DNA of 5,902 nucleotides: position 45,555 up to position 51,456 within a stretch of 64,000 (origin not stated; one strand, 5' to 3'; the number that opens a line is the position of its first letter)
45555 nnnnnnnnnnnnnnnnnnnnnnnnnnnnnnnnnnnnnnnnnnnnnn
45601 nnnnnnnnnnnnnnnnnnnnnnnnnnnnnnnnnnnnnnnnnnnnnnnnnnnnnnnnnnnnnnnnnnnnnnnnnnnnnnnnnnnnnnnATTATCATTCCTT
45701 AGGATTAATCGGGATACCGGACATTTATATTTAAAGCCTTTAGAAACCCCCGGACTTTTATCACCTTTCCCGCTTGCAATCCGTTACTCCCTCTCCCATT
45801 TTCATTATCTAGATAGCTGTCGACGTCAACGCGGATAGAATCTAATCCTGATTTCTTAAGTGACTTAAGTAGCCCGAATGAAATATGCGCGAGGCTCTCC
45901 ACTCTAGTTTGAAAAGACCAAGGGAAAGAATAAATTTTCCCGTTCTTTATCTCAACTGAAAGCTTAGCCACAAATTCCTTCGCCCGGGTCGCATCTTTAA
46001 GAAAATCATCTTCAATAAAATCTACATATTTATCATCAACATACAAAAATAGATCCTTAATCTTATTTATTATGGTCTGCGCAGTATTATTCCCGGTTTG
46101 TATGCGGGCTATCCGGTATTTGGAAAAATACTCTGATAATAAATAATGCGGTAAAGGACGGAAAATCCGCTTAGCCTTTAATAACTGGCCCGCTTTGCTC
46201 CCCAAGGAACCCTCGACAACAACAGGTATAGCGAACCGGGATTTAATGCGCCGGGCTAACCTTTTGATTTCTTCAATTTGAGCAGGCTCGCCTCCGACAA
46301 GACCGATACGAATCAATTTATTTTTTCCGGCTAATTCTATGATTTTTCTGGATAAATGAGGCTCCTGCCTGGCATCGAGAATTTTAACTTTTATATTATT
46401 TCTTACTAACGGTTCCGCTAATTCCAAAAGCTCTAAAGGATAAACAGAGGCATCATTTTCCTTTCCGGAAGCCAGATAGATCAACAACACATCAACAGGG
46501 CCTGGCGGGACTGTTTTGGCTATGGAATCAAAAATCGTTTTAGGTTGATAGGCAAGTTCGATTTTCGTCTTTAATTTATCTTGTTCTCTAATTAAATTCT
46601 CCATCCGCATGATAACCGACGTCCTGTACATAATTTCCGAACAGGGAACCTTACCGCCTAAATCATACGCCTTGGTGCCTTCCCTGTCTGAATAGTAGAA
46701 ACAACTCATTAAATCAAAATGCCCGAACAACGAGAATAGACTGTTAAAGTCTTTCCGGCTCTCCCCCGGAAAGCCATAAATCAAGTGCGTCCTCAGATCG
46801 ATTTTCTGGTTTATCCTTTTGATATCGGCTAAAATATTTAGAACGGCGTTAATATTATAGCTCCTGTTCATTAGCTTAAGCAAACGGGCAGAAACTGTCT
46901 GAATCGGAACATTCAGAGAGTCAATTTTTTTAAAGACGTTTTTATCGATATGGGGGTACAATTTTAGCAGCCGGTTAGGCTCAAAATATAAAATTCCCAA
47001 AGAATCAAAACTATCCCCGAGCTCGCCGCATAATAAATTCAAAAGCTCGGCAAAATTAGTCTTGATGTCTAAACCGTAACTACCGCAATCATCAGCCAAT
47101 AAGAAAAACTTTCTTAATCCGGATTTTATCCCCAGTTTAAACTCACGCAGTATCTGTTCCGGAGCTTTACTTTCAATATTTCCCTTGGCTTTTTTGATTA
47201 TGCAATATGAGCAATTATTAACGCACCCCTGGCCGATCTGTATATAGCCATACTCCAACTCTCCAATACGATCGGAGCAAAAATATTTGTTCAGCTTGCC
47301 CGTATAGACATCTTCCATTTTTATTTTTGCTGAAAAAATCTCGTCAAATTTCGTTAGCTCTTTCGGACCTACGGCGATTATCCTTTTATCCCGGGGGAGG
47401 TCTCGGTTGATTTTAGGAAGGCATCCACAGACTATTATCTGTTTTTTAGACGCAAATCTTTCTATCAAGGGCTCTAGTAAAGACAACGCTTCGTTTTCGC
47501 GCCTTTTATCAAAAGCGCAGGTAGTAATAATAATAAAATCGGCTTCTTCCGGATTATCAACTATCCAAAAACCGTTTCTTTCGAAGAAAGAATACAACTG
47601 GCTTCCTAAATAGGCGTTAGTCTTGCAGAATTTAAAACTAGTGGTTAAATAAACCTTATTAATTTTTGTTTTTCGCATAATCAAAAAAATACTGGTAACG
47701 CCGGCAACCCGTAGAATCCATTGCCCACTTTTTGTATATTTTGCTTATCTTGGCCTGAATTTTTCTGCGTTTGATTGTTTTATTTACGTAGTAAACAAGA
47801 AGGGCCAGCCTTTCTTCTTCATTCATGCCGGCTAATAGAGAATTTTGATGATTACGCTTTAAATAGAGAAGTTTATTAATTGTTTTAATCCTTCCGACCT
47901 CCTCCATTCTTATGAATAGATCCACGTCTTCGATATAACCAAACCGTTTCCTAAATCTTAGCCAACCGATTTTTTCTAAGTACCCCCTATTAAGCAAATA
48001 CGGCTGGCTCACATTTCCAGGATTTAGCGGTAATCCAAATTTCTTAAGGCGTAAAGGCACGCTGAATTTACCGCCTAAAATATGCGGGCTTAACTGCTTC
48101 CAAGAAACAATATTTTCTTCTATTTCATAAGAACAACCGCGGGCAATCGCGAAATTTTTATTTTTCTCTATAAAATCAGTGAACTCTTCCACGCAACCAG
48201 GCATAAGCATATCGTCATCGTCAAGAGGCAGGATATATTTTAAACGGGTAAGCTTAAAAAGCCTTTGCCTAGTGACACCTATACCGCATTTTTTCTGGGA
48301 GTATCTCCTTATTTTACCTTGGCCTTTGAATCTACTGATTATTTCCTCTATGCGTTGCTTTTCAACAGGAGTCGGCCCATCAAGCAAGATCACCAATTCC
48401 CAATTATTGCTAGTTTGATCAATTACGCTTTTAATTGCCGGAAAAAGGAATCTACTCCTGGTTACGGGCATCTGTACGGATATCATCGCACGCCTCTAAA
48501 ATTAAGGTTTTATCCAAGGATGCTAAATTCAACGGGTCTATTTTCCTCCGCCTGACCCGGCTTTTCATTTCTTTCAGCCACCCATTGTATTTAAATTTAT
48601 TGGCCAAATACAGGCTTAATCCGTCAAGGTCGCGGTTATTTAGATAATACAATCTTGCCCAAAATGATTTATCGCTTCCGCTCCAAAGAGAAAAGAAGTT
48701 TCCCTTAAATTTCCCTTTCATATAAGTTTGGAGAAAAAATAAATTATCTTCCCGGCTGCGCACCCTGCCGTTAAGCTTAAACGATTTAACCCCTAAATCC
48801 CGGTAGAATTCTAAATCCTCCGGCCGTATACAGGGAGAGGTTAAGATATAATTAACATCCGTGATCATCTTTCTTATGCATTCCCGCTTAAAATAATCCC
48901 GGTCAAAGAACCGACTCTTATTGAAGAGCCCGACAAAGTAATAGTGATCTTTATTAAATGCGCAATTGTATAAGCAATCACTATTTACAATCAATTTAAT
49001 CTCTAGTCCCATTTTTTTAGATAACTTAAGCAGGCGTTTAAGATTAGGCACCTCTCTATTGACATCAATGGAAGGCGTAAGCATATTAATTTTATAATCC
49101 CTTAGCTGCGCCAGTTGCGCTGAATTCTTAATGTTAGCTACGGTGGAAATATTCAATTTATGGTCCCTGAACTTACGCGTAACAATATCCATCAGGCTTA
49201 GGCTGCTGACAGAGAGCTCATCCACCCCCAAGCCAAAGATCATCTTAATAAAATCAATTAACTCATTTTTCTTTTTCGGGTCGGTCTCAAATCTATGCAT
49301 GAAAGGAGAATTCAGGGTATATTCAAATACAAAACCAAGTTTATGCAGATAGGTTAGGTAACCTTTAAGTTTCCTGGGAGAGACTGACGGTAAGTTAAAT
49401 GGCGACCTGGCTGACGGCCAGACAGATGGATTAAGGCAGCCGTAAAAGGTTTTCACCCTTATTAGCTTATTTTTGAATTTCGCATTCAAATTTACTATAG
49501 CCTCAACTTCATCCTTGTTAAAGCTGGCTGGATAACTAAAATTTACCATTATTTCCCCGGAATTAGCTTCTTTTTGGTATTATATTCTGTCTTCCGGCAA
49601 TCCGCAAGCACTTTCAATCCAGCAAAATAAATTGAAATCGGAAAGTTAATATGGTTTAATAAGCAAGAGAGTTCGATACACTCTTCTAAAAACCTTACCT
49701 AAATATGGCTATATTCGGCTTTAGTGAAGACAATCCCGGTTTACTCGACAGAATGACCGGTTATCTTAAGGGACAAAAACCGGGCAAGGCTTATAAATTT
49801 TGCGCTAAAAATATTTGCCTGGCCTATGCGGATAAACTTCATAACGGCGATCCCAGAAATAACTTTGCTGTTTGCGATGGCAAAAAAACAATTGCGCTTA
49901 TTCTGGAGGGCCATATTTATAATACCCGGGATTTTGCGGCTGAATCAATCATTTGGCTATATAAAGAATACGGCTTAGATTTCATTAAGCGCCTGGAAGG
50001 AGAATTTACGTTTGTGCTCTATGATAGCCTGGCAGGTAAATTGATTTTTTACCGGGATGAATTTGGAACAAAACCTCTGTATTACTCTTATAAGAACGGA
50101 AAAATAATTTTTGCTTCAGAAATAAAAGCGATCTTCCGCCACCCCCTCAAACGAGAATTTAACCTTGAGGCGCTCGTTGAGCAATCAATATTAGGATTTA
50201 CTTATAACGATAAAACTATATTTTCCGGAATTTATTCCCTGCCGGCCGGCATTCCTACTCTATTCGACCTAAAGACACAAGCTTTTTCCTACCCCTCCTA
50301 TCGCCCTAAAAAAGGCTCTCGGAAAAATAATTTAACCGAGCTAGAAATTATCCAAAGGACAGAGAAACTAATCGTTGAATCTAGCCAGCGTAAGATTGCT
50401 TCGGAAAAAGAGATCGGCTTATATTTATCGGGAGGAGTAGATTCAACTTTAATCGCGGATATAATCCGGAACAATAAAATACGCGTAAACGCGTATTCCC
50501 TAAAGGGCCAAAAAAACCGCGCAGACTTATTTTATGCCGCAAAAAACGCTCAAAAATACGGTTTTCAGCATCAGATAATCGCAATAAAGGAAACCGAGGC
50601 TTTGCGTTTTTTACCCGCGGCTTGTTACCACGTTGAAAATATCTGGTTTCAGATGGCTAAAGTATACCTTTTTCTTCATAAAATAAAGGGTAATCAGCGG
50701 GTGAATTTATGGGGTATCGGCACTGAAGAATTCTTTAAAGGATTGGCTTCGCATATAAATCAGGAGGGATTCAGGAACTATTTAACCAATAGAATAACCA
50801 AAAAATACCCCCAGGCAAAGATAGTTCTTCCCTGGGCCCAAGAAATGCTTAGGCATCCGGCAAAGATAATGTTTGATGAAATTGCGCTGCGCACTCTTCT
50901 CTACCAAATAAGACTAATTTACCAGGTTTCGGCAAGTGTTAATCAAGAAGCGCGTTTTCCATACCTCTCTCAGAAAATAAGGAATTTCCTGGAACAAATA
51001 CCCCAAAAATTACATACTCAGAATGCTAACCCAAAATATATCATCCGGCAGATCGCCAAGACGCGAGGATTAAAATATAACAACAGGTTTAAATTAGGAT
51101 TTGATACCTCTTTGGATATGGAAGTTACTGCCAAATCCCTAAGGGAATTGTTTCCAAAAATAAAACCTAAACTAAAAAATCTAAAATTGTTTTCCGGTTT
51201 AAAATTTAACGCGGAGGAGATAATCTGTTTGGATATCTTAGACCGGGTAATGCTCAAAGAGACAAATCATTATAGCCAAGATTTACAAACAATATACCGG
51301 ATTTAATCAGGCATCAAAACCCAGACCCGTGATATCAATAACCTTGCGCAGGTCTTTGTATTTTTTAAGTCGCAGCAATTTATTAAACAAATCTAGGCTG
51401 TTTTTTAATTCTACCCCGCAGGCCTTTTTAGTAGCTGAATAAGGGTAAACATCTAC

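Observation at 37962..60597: A 22.6-kb block with nine radical SAM enzymes, glycosyltransferases, methyltransferase, AsnB-like and U32-like proteins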

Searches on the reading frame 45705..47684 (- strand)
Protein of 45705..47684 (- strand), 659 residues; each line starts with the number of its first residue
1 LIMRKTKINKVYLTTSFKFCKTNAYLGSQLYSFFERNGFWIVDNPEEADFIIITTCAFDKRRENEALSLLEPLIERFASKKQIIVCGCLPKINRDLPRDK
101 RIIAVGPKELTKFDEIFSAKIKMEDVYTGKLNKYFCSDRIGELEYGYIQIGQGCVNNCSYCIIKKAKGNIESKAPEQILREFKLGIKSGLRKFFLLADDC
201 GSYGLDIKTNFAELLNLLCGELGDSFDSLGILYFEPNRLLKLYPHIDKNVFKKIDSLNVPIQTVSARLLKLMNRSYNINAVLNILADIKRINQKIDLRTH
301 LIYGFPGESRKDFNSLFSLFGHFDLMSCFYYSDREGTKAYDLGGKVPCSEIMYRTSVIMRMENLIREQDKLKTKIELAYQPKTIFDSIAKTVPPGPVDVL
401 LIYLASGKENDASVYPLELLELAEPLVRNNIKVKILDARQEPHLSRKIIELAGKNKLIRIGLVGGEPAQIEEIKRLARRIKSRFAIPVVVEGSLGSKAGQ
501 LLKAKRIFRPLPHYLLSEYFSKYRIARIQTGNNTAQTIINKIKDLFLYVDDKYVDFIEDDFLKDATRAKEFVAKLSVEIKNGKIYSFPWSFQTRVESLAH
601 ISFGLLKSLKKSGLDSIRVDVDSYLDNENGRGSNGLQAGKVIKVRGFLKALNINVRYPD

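Call 6: search_protein_families(library=pfam, proteins=[window:45705-47684:-], max_evalue=0.01)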
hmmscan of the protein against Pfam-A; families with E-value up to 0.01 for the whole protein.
window:45705-47684:- (659 aa): 2 families
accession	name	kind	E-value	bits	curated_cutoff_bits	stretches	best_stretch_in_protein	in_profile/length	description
PF04055.27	Radical_SAM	-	8.6e-21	75.2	29.5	1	148-318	1-164/166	Radical SAM superfamily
PF00919.26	UPF0004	-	3.4e-12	46.7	27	1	20-94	9-83/98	Uncharacterized protein family UPF0004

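Call 10: search_protein_families(library=ncbifam, proteins=[window:45705-47684:-], max_evalue=0.01)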
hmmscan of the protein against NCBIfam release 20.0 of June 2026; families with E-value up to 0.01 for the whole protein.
window:45705-47684:- (659 aa): 14 families
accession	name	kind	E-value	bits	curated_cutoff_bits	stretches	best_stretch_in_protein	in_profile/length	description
TIGR00089.1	TIGR00089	subfamily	2.8e-64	217.5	251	1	20-369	9-366/429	MiaB/RimO family radical SAM methylthiotransferase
TIGR01125.1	TIGR01125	equivalog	2.5e-55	188.3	356.95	1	26-368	15-363/432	30S ribosomal protein S12 methylthiotransferase RimO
TIGR01578.1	MiaB-like-B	hypoth_equivalog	2.9e-44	151.5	314.7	1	27-344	16-335/421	tRNA (N(6)-L-threonylcarbamoyladenosine(37)-C(2))-methylthiotransferase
TIGR01579.1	MiaB-like-C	equivalog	1.2e-42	146.6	357.05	1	20-368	6-365/416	tRNA (N(6)-L-threonylcarbamoyladenosine(37)-C(2))-methylthiotransferase MtaB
TIGR01574.1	miaB-methiolase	equivalog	2.9e-41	141.9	355.3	1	20-374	9-375/437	tRNA (N6-isopentenyl adenosine(37)-C2)-methylthiotransferase MiaB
NF010916.0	PRK14336.1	equivalog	5.7e-28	97.8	606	1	20-362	11-345/418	tRNA (N6-isopentenyl adenosine(37)-C2)-methylthiotransferase MiaB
TIGR04013.1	B12_SAM_MJ_1487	hypoth_equivalog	5.1e-09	35.5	251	1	115-218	122-227/382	TIGR04013 family B12-binding domain/radical SAM domain-containing protein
TIGR04014.1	B12_SAM_MJ_0865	equivalog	4.7e-08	32.2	360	1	147-324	162-337/434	methyl-coenzyme M reductase glutamine C-methyltransferase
TIGR01212.1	TIGR01212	equivalog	1.2e-05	24.6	180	1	256-313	140-195/302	tRNA modification radical SAM protein MnmL/YtqA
NF053743.1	LipS2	equivalog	2.7e-05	23.8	270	0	252-377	125-243/292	LipS2 family lipoyl synthase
NF045585.1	rSAM_slr0320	equivalog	0.0017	17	775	1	74-289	174-375/511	photosystem II high light acclimation radical SAM protein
TIGR03956.1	rSAM_HydE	equivalog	0.0033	16.7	254.6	1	146-197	51-104/340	[FeFe] hydrogenase H-cluster radical SAM maturase HydE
TIGR04072.2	rSAM_ladder_B12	equivalog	0.0037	15.9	360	0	146-312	181-338/443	lipid biosynthesis B12-binding/radical SAM protein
NF006064.0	PRK08207.2-2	equivalog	0.0071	15.4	504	0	255-323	262-328/465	coproporphyrinogen III oxidase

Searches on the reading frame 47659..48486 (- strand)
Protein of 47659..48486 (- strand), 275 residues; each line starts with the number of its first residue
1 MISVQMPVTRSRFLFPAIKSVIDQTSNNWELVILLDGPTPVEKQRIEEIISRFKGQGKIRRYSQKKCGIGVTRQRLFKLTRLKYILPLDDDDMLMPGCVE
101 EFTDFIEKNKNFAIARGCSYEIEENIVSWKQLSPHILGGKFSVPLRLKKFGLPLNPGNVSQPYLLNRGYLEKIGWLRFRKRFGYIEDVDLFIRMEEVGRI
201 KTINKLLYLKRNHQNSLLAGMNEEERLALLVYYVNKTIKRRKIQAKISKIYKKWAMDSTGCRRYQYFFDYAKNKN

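Call 6: search_protein_families(library=pfam, proteins=[window:47659-48486:-], max_evalue=0.01)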
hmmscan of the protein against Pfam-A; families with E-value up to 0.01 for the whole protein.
window:47659-48486:- (275 aa): 1 family
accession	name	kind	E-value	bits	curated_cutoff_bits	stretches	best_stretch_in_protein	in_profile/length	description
PF00535.33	Glycos_transf_2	-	1.2e-14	55.1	23.3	1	13-139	12-132/168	Glycosyl transferase family 2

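Call 10: search_protein_families(library=ncbifam, proteins=[window:47659-48486:-], max_evalue=0.01)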
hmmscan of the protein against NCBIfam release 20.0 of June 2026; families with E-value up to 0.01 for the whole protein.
window:47659-48486:- (275 aa): 11 families
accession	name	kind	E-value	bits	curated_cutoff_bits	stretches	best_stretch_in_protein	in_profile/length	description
NF047683.1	TeichurnBiosyTuaG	equivalog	1.9e-08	34.2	400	1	4-115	10-119/252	teichuronic acid biosynthesis protein TuaG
NF007482.0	PRK10073.1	equivalog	3.6e-08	32.8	423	1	3-125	9-129/334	glycosyltransferase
NF053739.1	GlytfEpsEBac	equivalog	5e-08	32.3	450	1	13-115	15-116/265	glycosyltransferase EpsE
NF007453.0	PRK10018.1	equivalog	2.5e-07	30.6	382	1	1-128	7-133/280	colanic acid biosynthesis glycosyltransferase WcaA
TIGR04017.1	WcaA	equivalog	3.9e-07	30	495.75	1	1-130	6-134/279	colanic acid biosynthesis glycosyltransferase WcaA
TIGR04440.1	glyco_TIGR04440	domain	1.2e-06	28.4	70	1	47-125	47-125/215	TIGR00180 family glycosyltransferase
NF041875.1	EPS_EpsD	equivalog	1.5e-06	27.9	370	1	16-198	16-193/325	exopolysaccharide biosynthesis glycosyltransferase EpsD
NF050050.1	ProtGlycPglI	equivalog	2.2e-05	24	500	1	8-114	11-116/306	GalNAc(5)-diNAcBac-PP-undecaprenol beta-1,3-glucosyltransferase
NF038302.1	EPS_HpsE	equivalog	7.3e-05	21.9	300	1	16-113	21-118/307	hormogonium polysaccharide biosynthesis glycosyltransferase HpsE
NF041394.1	GtaseAglG_Halo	equivalog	0.00025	20.4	440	1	16-115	20-116/304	glucosyl-dolichyl phosphate glucuronosyltransferase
NF038299.1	EPS_HpsN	equivalog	0.00062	18.8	425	1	2-117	3-117/317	hormogonium polysaccharide biosynthesis glycosyltransferase HpsN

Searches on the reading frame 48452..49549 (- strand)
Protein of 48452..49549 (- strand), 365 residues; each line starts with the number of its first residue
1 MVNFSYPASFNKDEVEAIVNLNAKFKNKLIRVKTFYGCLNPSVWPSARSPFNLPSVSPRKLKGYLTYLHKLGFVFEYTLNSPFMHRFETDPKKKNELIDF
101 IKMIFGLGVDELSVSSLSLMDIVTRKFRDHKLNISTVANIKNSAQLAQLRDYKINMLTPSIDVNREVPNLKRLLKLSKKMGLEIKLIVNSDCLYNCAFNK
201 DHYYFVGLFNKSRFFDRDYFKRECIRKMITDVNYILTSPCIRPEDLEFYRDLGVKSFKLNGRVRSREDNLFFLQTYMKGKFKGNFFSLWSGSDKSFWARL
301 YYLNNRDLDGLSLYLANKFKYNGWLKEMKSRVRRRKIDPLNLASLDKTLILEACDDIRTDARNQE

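Call 8: search_protein_families(library=pfam, proteins=[window:48452-49549:-], max_evalue=0.01)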
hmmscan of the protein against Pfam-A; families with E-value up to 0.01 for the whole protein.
window:48452-49549:- (365 aa): 1 family
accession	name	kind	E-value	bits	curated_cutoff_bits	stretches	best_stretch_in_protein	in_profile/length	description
PF01136.24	Peptidase_U32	-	8e-08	32.3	22.4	1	96-158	3-65/233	Peptidase family U32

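Call 9: search_protein_families(library=ncbifam, proteins=[window:48452-49549:-], max_evalue=0.01)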
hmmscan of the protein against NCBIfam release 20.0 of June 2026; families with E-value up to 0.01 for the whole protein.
window:48452-49549:- (365 aa): 0 families

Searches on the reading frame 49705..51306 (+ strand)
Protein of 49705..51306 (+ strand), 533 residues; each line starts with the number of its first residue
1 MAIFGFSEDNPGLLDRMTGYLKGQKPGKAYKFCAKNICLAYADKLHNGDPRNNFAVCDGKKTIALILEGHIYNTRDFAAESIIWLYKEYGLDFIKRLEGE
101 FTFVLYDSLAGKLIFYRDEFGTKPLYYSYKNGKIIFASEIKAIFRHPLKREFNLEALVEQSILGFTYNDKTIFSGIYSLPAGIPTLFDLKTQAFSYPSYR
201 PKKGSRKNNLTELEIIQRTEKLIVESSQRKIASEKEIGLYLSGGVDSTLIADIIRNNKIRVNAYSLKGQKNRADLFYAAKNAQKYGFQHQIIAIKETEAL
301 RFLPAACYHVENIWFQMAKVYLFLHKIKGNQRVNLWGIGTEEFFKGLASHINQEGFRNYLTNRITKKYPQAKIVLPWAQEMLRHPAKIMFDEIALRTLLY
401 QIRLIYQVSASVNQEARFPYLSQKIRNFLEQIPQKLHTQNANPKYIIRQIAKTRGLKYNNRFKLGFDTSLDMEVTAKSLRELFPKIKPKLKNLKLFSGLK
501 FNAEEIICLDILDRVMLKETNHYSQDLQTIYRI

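Call 8: search_protein_families(library=pfam, proteins=[window:49705-51306:+], max_evalue=0.01)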
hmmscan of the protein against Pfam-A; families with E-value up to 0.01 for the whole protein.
window:49705-51306:+ (533 aa): 6 families
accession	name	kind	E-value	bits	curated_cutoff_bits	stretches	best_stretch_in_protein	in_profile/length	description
PF00733.27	Asn_synthase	-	2.5e-22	80.5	21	1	220-486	3-307/354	Asparagine synthase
PF13537.11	GATase_7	-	1.8e-18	67.1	25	1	79-144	55-122/123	Glutamine amidotransferase domain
PF13522.11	GATase_6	-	2.6e-11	44.1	27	1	80-139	71-130/130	Glutamine amidotransferase domain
PF12481.13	DUF3700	-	0.0003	20.8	27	1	93-143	125-176/228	Aluminium induced protein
PF06508.19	QueC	-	0.00094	19.2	22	1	240-299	5-65/210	Queuosine biosynthesis protein QueC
PF02540.23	NAD_synthase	-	0.0066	16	21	0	235-298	19-85/242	NAD synthase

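Call 9: search_protein_families(library=ncbifam, proteins=[window:49705-51306:+], max_evalue=0.01)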
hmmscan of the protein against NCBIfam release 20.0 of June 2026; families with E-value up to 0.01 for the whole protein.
window:49705-51306:+ (533 aa): 9 families
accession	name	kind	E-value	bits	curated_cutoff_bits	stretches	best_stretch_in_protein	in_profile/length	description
TIGR01536.1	asn_synth_AEB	equivalog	7.6e-55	186.9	267.1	1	68-453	92-503/517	asparagine synthase (glutamine-hydrolyzing)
TIGR03108.1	eps_aminotran_1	hypoth_equivalog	3.8e-36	125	816.9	1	68-297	91-323/628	XrtA/PEP-CTERM system amidotransferase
TIGR03104.1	trio_amidotrans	equivalog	4e-31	107.9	570.1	1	69-347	92-380/589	N-acetylglutaminylglutamine amidotransferase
NF006949.0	PRK09431.1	equivalog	2.9e-28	98.7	499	2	78-145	99-167/554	asparagine synthase B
NF033535.1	lass_lactam_cya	exception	3e-22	79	525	1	81-258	103-280/668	lasso peptide isopeptide bond-forming cyclase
NF033561.1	macrolact_Ik_Al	subfamily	8.3e-08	31.3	300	1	98-297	80-279/561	albusnodin/ikarugamycin family macrolactam cyclase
TIGR00268.2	TIGR00268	equivalog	0.00041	19.7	150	1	229-317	8-102/259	ATP-dependent sacrificial sulfur transferase LarE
TIGR00364.1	TIGR00364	equivalog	0.00071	19.2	150.3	1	240-297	4-62/201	7-cyano-7-deazaguanine synthase QueC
NF010587.0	PRK13980.1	equivalog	0.0094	15.2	255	0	220-297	15-97/267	NAD+ synthase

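Call 62: find_encoding_contigs(protein=window:49705-51306:+, flank=10000, max_places=4)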
Protein window:49705-51306:+ (533 aa): no gene with exactly this product is on record in the collection.
